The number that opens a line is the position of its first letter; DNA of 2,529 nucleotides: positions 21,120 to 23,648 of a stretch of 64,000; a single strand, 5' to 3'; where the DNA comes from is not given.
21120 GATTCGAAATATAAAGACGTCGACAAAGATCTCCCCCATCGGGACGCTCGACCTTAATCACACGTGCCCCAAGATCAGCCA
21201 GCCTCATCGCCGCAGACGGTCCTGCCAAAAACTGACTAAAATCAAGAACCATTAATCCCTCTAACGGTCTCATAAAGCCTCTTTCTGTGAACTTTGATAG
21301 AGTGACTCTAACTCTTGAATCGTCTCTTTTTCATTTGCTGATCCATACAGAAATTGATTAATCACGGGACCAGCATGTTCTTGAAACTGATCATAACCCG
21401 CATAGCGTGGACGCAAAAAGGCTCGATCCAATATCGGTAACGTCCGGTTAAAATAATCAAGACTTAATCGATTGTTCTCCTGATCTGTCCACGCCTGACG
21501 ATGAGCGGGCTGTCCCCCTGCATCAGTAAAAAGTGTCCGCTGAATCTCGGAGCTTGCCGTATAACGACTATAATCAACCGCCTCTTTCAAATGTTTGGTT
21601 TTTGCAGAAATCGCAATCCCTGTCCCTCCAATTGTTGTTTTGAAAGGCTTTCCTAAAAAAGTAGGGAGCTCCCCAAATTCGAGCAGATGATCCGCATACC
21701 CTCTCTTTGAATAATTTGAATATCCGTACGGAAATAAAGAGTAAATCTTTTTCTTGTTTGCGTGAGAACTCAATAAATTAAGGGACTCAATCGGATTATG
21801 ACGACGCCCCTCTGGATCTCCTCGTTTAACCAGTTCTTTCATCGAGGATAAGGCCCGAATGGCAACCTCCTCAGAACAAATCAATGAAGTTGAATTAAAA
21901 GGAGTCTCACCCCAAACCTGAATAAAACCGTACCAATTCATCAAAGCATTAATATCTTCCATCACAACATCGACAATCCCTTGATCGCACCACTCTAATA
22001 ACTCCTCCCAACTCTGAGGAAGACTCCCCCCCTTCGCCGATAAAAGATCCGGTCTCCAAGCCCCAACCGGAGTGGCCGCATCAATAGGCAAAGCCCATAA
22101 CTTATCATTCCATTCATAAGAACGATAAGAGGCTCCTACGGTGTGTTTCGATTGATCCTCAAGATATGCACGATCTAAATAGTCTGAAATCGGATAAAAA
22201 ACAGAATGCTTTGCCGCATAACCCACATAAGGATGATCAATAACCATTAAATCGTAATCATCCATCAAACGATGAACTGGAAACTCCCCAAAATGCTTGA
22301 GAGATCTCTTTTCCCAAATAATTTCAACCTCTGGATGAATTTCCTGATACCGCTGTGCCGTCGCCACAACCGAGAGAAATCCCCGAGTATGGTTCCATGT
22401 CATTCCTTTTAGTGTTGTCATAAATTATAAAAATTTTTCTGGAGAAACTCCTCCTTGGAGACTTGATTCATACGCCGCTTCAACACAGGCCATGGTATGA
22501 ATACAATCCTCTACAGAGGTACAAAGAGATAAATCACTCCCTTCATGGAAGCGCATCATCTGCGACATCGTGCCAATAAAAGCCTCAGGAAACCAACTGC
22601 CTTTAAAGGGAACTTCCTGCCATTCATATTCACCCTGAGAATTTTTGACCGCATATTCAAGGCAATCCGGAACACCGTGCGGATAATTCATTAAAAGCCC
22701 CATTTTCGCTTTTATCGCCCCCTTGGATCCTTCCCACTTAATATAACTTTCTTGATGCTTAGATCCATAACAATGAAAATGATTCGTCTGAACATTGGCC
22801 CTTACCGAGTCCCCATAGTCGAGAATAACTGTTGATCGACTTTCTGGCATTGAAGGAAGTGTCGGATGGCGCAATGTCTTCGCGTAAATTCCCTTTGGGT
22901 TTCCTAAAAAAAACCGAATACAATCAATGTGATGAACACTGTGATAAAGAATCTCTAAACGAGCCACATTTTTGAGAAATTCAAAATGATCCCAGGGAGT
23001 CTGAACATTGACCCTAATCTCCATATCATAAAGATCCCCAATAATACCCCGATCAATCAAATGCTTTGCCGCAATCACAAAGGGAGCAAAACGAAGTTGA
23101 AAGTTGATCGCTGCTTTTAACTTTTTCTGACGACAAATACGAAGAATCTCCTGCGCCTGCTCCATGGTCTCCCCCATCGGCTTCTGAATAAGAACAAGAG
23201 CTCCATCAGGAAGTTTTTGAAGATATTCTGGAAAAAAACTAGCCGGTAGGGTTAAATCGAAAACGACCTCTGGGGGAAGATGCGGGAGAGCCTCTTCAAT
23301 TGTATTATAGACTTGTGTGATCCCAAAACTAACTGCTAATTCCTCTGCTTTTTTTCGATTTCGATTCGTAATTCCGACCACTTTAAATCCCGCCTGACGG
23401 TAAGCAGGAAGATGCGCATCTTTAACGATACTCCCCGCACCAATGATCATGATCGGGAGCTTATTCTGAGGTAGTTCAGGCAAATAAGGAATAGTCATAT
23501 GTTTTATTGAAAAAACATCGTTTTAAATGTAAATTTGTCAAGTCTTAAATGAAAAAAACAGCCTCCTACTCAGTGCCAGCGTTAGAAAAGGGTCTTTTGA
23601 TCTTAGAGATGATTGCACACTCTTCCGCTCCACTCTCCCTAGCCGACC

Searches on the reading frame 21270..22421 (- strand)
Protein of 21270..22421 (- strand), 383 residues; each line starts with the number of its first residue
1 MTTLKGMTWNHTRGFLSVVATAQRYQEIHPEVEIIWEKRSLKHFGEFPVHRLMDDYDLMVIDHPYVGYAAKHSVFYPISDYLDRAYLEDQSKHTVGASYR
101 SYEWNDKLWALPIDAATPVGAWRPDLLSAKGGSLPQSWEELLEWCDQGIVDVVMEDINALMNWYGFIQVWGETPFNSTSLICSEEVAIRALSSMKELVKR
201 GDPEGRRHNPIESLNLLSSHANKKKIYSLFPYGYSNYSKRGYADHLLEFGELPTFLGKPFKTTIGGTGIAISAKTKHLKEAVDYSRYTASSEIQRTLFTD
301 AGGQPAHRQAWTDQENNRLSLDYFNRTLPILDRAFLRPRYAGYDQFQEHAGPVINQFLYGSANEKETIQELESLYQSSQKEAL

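Call 76: search_protein_families(library=pfam, max_evalue=0.00001, proteins=[window:21270-22421:-])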
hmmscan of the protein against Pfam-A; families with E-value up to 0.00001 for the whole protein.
window:21270-22421:- (383 aa): 2 families
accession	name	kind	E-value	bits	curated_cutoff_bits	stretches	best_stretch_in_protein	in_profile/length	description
PF13416.11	SBP_bac_8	-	8.9e-12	45.8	27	1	56-306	40-261/279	Bacterial extracellular solute-binding protein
PF01547.30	SBP_bac_1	-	7.9e-09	36.4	26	1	56-294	51-306/307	Bacterial extracellular solute-binding protein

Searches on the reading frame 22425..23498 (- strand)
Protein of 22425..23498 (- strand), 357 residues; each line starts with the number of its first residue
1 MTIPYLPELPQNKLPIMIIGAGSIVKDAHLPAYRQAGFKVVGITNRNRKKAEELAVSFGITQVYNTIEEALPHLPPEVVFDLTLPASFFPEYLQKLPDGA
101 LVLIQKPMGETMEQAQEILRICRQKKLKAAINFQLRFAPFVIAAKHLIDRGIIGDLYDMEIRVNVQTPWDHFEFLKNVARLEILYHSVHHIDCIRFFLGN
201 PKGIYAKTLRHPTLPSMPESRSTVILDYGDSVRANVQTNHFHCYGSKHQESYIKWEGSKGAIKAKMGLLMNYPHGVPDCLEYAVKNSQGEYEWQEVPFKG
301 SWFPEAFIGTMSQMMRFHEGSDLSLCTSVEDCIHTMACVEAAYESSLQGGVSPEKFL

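Call 76: search_protein_families(library=pfam, max_evalue=0.00001, proteins=[window:22425-23498:-])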
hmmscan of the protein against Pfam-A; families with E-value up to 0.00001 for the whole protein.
window:22425-23498:- (357 aa): 3 families
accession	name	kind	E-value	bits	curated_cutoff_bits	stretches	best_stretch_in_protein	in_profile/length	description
PF01408.29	GFO_IDH_MocA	-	7.5e-13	49.7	24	1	16-132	3-119/120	Oxidoreductase family, NAD-binding Rossmann fold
PF22725.1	GFO_IDH_MocA_C3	-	2e-09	38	27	1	143-262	3-123/124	GFO/IDH/MocA C-terminal domain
PF02894.22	GFO_IDH_MocA_C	-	8.2e-09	36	22.9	1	145-349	1-213/218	Oxidoreductase family, C-terminal alpha/beta domain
